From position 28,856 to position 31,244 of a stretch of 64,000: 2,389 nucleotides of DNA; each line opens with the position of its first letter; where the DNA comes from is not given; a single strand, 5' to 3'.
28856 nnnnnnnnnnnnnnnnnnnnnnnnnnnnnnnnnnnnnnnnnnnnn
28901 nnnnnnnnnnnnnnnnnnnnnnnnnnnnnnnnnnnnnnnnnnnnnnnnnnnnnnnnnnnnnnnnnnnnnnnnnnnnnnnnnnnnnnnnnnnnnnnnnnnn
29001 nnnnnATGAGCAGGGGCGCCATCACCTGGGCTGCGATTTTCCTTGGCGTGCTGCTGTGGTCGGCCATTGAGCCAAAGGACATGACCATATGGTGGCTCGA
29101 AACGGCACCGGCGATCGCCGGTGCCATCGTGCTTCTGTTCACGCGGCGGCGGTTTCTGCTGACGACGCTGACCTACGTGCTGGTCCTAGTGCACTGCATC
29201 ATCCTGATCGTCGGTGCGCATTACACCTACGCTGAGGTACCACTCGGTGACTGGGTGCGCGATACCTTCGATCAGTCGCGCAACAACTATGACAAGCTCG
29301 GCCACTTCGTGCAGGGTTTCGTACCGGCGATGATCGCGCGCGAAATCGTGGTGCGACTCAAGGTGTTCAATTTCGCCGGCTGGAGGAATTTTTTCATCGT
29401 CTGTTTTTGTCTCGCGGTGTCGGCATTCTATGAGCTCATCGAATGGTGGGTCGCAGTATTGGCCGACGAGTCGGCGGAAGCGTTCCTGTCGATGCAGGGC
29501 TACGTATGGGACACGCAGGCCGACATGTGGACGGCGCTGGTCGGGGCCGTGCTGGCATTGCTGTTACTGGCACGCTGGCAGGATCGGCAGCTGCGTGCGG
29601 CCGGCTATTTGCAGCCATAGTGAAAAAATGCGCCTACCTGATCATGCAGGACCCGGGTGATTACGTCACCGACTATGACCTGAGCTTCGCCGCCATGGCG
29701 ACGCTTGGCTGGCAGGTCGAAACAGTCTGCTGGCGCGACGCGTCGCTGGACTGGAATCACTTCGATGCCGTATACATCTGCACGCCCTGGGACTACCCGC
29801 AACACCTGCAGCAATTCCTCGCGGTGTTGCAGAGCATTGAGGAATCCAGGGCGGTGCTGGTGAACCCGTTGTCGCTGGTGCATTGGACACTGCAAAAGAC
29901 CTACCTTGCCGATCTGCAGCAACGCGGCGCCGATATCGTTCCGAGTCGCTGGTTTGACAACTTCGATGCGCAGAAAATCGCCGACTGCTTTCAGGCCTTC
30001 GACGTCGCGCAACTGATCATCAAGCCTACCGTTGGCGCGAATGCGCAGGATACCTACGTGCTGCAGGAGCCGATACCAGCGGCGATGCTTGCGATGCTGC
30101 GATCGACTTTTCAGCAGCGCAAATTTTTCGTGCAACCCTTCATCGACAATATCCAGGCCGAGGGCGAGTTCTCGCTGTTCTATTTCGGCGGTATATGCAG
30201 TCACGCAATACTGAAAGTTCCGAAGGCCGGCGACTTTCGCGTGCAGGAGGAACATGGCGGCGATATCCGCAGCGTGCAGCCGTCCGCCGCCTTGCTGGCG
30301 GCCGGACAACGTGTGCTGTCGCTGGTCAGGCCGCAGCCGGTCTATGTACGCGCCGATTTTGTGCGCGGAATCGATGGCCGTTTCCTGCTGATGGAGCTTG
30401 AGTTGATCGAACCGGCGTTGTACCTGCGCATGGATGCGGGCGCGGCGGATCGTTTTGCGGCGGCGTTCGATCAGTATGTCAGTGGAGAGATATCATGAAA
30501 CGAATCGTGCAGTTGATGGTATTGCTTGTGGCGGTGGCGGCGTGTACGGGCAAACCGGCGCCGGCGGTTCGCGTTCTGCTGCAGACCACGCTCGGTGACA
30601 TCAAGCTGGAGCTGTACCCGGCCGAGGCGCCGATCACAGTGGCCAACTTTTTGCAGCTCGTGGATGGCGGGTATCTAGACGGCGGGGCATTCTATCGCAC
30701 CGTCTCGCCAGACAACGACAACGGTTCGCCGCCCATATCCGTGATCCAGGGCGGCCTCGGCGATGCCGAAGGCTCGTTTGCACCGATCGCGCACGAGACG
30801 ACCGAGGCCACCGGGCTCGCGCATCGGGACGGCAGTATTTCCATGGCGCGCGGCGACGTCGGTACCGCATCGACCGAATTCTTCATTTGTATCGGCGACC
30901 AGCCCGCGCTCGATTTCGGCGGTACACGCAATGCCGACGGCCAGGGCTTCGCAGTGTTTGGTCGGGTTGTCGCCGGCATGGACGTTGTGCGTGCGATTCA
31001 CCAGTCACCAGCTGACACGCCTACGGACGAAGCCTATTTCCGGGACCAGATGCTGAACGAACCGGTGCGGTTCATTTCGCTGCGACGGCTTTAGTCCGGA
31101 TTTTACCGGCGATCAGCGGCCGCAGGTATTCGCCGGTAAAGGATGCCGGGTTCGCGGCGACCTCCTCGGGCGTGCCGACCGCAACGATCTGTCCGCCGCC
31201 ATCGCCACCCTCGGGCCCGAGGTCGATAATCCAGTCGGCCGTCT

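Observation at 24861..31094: Translationally coupled four-gene envelope operon built around an uncharacterised 1,361-aa membrane protein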

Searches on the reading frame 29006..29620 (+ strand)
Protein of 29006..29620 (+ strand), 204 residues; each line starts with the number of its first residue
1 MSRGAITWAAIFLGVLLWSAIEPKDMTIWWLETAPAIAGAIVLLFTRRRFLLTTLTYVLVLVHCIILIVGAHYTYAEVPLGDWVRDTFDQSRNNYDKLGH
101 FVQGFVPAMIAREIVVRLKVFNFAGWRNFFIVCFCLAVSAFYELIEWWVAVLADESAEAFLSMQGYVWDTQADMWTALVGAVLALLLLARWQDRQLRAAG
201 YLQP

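Call 3: search_protein_families(library=pfam, proteins=[window:29006-29620:+], max_evalue=0.01)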
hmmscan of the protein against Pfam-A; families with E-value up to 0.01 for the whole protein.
window:29006-29620:+ (204 aa): 2 families
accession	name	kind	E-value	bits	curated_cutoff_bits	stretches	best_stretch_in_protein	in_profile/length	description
PF09997.14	DUF2238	-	1.7e-56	190.4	26.4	1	38-177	2-140/140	Predicted membrane protein (DUF2238)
PF04226.18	Transgly_assoc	-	0.00023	21.8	25.3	0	12-46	9-43/49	Transglycosylase associated protein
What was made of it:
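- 29006..29620 (+): g2: a 204-aa DUF2238 polytopic membrane protein (Wok family of the lipocone superfamily). Its ATG overlaps the g1 stop (ATGA). Pfam PF09997, 1.7e-56 and 190 bits against a cut-off of 26.4 (call 3).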

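Call 4: search_protein_families(library=ncbifam, proteins=[window:29006-29620:+], max_evalue=0.01)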
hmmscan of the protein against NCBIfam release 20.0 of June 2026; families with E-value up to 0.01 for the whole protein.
window:29006-29620:+ (204 aa): 1 family
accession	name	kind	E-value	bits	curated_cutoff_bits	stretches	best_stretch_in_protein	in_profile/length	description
NF007369.0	PRK09867.1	equivalog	1.6e-57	194.8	353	1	11-200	15-205/209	hypothetical protein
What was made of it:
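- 29006..29620 (+): NCBIfam YjdF model, 194.8 bits, below its cut-off of 353 (call 4).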

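Call 24: search_solved_structures(query=window:29006-29620:+, max_evalue=1)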
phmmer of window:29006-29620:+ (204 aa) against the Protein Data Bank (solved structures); distinct sequences matched with E-value up to 1: 0.

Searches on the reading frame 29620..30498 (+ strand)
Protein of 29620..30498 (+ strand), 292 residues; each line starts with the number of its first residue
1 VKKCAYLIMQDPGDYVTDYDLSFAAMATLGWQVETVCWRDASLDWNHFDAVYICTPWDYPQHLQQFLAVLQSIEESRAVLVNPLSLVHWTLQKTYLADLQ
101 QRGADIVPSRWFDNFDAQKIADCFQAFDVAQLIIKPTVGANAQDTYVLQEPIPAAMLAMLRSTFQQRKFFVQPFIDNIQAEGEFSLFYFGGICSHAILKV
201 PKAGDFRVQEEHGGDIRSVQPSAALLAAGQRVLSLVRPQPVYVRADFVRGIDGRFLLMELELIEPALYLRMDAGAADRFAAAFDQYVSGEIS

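Call 3: search_protein_families(library=pfam, proteins=[window:29620-30498:+], max_evalue=0.01)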
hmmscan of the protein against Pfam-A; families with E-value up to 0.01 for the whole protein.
window:29620-30498:+ (292 aa): 1 family
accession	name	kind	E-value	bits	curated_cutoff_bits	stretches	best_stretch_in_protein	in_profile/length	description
PF02955.21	GSH-S_ATP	-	0.007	16.3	23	0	130-217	32-120/175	Prokaryotic glutathione synthetase, ATP-grasp domain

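Call 4: search_protein_families(library=ncbifam, proteins=[window:29620-30498:+], max_evalue=0.01)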
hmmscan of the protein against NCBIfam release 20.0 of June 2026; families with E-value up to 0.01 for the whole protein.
window:29620-30498:+ (292 aa): 3 families
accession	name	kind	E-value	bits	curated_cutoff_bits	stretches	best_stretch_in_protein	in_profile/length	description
NF058666.1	D_CycloSer_DcsG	equivalog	1.1e-51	175.7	360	1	11-284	9-294/298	D-cycloserine synthetase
NF009110.0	PRK12458.1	subfamily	0.00072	18.6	408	1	71-239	114-279/349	glutathione synthetase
NF003573.0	PRK05246.1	equivalog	0.0018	17.2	272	1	69-218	101-244/316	glutathione synthase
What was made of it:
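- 29620..30498 (+): g3: a 292-aa cytoplasmic ATP-grasp protein of the DcsG-like subfamily. It has a GTG start overlapping the g2 TAG, with an alternative ATG at 29644. NCBIfam NF058666, 1.1e-51 and 175.7 bits, below its cut-off of 360 (call 4).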

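Call 23: search_solved_structures(query=window:29620-30498:+, max_evalue=1)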
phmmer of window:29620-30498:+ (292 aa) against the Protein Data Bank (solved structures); distinct sequences matched with E-value up to 1: 3.
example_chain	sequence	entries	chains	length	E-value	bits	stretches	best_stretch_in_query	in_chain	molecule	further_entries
6jil_A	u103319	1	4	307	3.4e-34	121.6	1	14-284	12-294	Cycloserine biosynthesis protein DcsG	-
7eam_H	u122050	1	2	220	0.41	13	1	10-69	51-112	the heavy chain of Fab fragment of antibody 7D6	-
9dfv_D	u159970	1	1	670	0.76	12.1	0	209-269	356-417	Unconventional myosin-VIIa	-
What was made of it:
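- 29620..30498 (+): PDB 6jil DcsG, 3.4e-34 (call 23).
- On DcsG (D-cycloserine synthetase), for g3: 175.7 bits against a cut-off of 360 (call 4). g3 belongs to the same subfamily only (PDB 6jil 3.4e-34, call 23).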

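Call 66: find_homologous_proteins(query=window:29620-30495:+)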
Query window:29620-30495:+ (292 aa): 6380 proteins with E <= 0.001 among 8000 candidates; the best 120 are listed.
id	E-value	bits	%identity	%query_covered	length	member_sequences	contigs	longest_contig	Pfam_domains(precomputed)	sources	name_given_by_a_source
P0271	3.1e-195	665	100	100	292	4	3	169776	PF27100.1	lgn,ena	-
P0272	1.6e-171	587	91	97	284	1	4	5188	PF27100.1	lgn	-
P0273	6.1e-167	572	86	100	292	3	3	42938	PF27100.1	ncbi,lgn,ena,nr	ncbi:MAG: hypothetical protein OEW64_11045 [Gammaproteobacteria bacterium]|nr:hypothetical protein [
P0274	2.2e-156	537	84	97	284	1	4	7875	PF27100.1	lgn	-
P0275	1.3e-146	505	77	98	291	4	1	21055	PF27100.1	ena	-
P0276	6.2e-143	493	78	96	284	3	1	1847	PF27100.1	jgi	jgi:hypothetical protein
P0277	1.9e-142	492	73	100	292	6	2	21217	PF27100.1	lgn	-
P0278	3.6e-142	491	81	90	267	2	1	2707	PF27100.1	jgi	jgi:hypothetical protein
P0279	1.8e-137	475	77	96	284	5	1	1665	PF27100.1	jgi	jgi:hypothetical protein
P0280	4.5e-135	467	73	97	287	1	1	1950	PF27100.1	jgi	-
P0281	2.7e-132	458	69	99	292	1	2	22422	PF27100.1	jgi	-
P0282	3.2e-131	455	68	100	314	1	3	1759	PF27100.1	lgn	-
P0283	3.4e-131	455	70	97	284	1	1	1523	PF27100.1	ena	-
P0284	2.0e-130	452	68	100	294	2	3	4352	PF27100.1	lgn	-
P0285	1.5e-128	446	65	93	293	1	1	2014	PF27100.1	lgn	-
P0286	6.0e-128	444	69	92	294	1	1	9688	PF27100.1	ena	-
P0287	8.4e-128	444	69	92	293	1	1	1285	PF27100.1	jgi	jgi:hypothetical protein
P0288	1.5e-127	443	68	96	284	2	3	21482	PF27100.1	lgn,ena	-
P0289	2.6e-127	442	69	96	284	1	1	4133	PF27100.1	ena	-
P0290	5.0e-127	441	69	97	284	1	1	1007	PF27100.1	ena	-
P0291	9.8e-126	437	64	93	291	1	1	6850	PF27100.1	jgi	-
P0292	2.8e-125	435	66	98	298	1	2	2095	PF27100.1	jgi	jgi:hypothetical protein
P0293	2.9e-125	435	67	93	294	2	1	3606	PF27100.1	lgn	-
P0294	1.7e-124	433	67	98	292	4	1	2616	PF27100.1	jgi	jgi:hypothetical protein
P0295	1.8e-124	433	67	98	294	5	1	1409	PF27100.1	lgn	-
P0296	2.0e-124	433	66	98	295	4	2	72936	PF27100.1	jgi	jgi:hypothetical protein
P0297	4.9e-124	431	66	98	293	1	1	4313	PF27100.1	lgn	-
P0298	1.3e-123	430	65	99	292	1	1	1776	PF27100.1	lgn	-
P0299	1.4e-123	430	65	93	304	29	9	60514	PF27100.1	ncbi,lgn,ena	-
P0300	2.3e-123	429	67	92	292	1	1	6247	PF27100.1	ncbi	-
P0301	2.4e-123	429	66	93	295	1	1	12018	PF27100.1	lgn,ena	-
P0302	2.7e-123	429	65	93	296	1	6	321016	PF27100.1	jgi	jgi:glutathione synthase/RimK-type ligase-like ATP-grasp enzyme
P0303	4.1e-123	428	68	98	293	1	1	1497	PF27100.1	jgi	jgi:hypothetical protein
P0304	4.8e-123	428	64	95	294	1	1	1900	PF27100.1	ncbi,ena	-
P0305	7.4e-123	427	64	93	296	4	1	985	PF27100.1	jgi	jgi:glutathione synthase/RimK-type ligase-like ATP-grasp enzyme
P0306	1.2e-122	427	65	99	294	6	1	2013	PF27100.1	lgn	-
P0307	1.6e-122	426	65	98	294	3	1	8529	PF27100.1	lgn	-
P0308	1.6e-122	426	65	98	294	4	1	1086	PF27100.1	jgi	-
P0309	1.9e-122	426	66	92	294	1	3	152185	PF27100.1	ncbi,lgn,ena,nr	ncbi:MAG: hypothetical protein OEM60_07085 [Gammaproteobacteria bacterium]|nr:hypothetical protein [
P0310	2.0e-122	426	66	92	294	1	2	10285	PF27100.1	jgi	-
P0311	4.2e-122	425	65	98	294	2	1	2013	PF27100.1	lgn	-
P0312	7.7e-122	424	64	94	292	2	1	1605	PF27100.1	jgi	-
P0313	1.1e-121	424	67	96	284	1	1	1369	PF27100.1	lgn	-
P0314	1.7e-121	423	64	93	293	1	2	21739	PF27100.1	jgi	jgi:hypothetical protein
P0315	2.5e-121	422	66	98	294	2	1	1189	PF27100.1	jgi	jgi:hypothetical protein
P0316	2.5e-121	422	62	98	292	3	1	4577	PF27100.1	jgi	-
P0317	3.3e-121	422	63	98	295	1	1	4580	PF27100.1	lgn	-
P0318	3.6e-121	422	64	98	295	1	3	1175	PF27100.1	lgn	-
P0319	6.7e-121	421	63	98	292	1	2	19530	PF27100.1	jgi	-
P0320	7.2e-121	421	64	92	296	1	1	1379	PF27100.1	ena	-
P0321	1.4e-120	420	64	91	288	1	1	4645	PF27100.1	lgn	-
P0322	2.6e-120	419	65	98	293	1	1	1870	PF27100.1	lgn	-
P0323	2.7e-120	419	64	99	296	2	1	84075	PF27100.1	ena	-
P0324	5.0e-120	418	61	98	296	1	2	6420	PF27100.1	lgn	-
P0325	5.6e-120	418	64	98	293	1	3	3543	PF27100.1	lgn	-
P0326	9.0e-120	417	64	98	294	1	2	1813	PF27100.1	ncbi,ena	-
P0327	1.3e-119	417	68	92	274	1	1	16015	PF27100.1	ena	-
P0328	1.8e-119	416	65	98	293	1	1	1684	PF27100.1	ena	-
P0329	3.0e-119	416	63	94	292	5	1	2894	PF27100.1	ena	-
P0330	3.3e-119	415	66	92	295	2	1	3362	PF27100.1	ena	-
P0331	4.3e-119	415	61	99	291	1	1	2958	PF02955.22,PF27100.1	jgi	jgi:glutathione synthase/RimK-type ligase-like ATP-grasp enzyme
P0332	4.3e-119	415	63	92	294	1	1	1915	PF27100.1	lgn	-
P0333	4.4e-119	415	61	98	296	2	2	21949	PF27100.1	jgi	jgi:glutathione synthase/RimK-type ligase-like ATP-grasp enzyme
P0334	1.3e-118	413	75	83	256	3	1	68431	PF27100.1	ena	-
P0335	1.4e-118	413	66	90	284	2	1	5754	PF27100.1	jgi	jgi:hypothetical protein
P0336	2.0e-118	413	64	98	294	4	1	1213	PF27100.1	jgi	jgi:glutathione synthase/RimK-type ligase-like ATP-grasp enzyme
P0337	2.3e-118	413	64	98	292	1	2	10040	PF27100.1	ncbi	-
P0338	5.5e-118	411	63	92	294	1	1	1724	PF27100.1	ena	-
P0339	5.6e-118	411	63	98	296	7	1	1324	PF27100.1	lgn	-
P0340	5.9e-118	411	62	98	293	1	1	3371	PF27100.1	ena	-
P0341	7.5e-118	411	63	98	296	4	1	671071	PF27100.1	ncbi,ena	-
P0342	1.1e-117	410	65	96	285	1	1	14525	PF27100.1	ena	-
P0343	1.1e-117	410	65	96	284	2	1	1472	PF27100.1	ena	-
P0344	1.3e-117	410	65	90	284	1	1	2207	PF27100.1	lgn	-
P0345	1.7e-117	410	63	92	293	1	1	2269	PF27100.1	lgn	-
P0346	1.8e-117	410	66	90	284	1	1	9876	PF27100.1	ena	-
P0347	3.3e-117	409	64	96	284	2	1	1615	PF27100.1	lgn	-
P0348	3.4e-117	409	64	98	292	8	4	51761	PF27100.1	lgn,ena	-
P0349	3.5e-117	409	64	96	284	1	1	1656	PF27100.1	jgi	-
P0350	4.3e-117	408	63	98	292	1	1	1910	PF27100.1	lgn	-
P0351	4.4e-117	408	64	92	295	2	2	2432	PF27100.1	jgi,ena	-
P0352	7.2e-117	408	64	95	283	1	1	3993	PF27100.1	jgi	jgi:hypothetical protein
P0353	7.6e-117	408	66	90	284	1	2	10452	PF27100.1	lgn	-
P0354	8.4e-117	408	61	98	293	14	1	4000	PF27100.1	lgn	-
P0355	8.5e-117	408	64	90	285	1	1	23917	PF27100.1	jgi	-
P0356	1.6e-116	407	63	96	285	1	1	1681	PF27100.1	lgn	-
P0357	1.8e-116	406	61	98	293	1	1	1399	PF27100.1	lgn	-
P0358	2.3e-116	406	63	95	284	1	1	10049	PF27100.1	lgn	-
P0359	2.4e-116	406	62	98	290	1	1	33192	PF27100.1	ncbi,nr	ncbi:MAG: hypothetical protein HKN65_07720 [Woeseiaceae bacterium]|nr:hypothetical protein [Woeseiac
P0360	3.3e-116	406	65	96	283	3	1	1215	PF27100.1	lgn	-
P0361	3.3e-116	406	61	93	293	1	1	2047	PF27100.1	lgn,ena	-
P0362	3.8e-116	405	59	98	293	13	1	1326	PF27100.1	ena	-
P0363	4.6e-116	405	64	95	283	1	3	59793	PF27100.1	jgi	jgi:hypothetical protein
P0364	4.8e-116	405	66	96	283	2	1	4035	PF27100.1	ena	-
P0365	8.0e-116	404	63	96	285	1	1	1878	PF27100.1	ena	-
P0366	1.1e-115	404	64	98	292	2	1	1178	PF27100.1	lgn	-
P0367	1.2e-115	404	64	96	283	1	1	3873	PF27100.1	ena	-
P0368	1.2e-115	404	62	97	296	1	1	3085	PF27100.1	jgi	jgi:hypothetical protein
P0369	1.4e-115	404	62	93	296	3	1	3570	PF27100.1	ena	-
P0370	1.5e-115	403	62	92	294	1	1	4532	PF27100.1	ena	-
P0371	1.7e-115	403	63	98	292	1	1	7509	PF27100.1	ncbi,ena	-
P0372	1.7e-115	403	65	96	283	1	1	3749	PF27100.1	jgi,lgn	jgi:glutathione synthase/RimK-type ligase-like ATP-grasp enzyme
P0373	1.8e-115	403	59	99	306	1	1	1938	PF27100.1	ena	-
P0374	2.0e-115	403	62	93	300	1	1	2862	PF02955.22,PF27100.1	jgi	-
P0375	2.3e-115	403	63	93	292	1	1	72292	PF27100.1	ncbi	-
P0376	3.2e-115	402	63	98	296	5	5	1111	PF02955.22,PF27100.1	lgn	-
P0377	3.2e-115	402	62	97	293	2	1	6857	PF02955.22,PF27100.1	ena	-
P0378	3.2e-115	402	62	98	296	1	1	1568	PF27100.1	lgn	-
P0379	3.3e-115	402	62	98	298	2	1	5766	PF27100.1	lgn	-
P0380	6.3e-115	401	62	94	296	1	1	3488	PF27100.1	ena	-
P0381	6.5e-115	401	62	98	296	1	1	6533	PF02955.22,PF27100.1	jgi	jgi:glutathione synthase/RimK-type ligase-like ATP-grasp enzyme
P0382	7.9e-115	401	61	94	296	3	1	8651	PF27100.1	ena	-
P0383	8.6e-115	401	62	93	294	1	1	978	PF27100.1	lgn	-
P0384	1.1e-114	401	62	99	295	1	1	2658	PF27100.1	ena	-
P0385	1.5e-114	400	61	98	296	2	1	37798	PF02955.22,PF27100.1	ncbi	-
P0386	1.7e-114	400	62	97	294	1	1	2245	PF27100.1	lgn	-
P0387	1.7e-114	400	62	98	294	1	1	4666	PF27100.1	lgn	-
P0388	1.8e-114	400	60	99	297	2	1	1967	PF27100.1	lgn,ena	-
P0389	1.9e-114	400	64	98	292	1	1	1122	PF02955.22,PF27100.1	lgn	-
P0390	2.0e-114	400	61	95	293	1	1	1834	PF27100.1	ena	-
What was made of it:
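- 29620..30498 (+): PF27100 DcsG_N is precomputed on all homologues (call 66).
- Closest known: DcsG, the D-cycloserine synthetase ATP-grasp enzyme. Same: Same ATP-grasp subfamily: alignment over aa 14-284 at E=3.4e-34, and PF27100 DcsG_N on all homologues (calls 23, 66).
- Checked: An in-frame ATG at 29644 is used for many database homologues (284 aa against 292-296 aa, call 66), and using it would remove the TAGTG overlap.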

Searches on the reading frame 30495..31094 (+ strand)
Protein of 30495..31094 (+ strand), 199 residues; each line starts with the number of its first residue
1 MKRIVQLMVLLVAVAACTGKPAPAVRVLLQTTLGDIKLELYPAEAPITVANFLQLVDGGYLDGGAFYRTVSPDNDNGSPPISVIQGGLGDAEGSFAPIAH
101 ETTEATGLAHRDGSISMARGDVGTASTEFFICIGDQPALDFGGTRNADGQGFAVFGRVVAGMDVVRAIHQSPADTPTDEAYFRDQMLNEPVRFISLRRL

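Call 3: search_protein_families(library=pfam, proteins=[window:30495-31094:+], max_evalue=0.01)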
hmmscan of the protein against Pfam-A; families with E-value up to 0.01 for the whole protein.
window:30495-31094:+ (199 aa): 1 family
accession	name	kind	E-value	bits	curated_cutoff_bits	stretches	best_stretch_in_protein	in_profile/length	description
PF00160.26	Pro_isomerase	-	4.4e-28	99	21.7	1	27-177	2-145/159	Cyclophilin type peptidyl-prolyl cis-trans isomerase/CLD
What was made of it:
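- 30495..31094 (+): g4: a 199-aa cyclophilin-type PPIase with a lipoprotein signal (LVAVAA|C). Its ATG overlaps the g3 stop (ATGA). Pfam PF00160, 4.4e-28 (call 3).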

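Call 4: search_protein_families(library=ncbifam, proteins=[window:30495-31094:+], max_evalue=0.01)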
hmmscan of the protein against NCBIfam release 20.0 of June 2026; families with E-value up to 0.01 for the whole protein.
window:30495-31094:+ (199 aa): 2 families
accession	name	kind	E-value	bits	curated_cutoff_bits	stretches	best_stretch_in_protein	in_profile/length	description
NF008151.0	PRK10903.1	equivalog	4.1e-23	81.8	308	1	2-174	3-168/190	peptidylprolyl isomerase A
NF008057.0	PRK10791.1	equivalog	7.4e-16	58.3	297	1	27-170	2-138/164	peptidylprolyl isomerase B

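Call 25: search_solved_structures(query=window:30495-31094:+, max_evalue=0.001)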
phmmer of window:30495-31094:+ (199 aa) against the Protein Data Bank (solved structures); distinct sequences matched with E-value up to 0.001: 60.
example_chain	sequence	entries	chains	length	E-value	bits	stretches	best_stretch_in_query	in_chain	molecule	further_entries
8xck_j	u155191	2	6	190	1.3e-17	67.2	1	10-173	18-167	Peptidyl-prolyl cis-trans isomerase A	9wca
3s6m_A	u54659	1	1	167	7.6e-17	64.7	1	23-169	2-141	Peptidyl-prolyl cis-trans isomerase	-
1clh_A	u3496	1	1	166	7.8e-17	64.7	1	26-173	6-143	CYCLOPHILIN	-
1j2a_A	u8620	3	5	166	8.6e-17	64.5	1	26-173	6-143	cyclophilin B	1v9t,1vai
7zfm_A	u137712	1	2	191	1.4e-16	63.8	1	26-173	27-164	Peptidyl-prolyl cis-trans isomerase A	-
3t1u_A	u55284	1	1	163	1.6e-16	63.7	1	27-169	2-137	Peptidyl-prolyl cis-trans isomerase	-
2mvz_A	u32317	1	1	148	3.1e-14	56.2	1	28-169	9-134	Peptidyl-prolyl cis-trans isomerase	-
3jb9_d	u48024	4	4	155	7.1e-14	55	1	26-168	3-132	Peptidyl-prolyl cis-trans isomerase ppi1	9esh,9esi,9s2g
6lkb_A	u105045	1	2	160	8e-14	54.9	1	26-188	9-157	Peptidyl-prolyl cis-trans isomerase CYP71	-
2a2n_A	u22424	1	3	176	2.4e-13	53.3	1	18-188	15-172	peptidylprolyl isomerase domain and WD repeat containing 1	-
8ro0_S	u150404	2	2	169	4.6e-13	52.4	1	24-170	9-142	Peptidyl-prolyl cis-trans isomerase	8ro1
9l5r_S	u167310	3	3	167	1.7e-12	50.6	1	25-175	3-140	Peptidyl-prolyl cis-trans isomerase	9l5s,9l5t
2nul_A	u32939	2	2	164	5.4e-12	48.9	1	28-168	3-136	PEPTIDYLPROLYL ISOMERASE | Peptidyl-prolyl cis-trans isomerase B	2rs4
5yzg_2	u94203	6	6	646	5.7e-12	48.8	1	19-188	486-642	Peptidylprolyl isomerase domain and WD repeat-containing protein 1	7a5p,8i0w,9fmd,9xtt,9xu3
26ao_A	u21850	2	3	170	6e-12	48.7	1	28-168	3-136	Peptidyl-prolyl cis-trans isomerase B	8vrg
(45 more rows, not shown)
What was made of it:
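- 30495..31094 (+): PDB PpiA-type hits at 1e-17 (call 25).
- Closest known: Periplasmic cyclophilin PpiA. Same: Cyclophilin domain: Pfam 4.4e-28, and the best PDB hits are PpiA-type (calls 3, 25).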
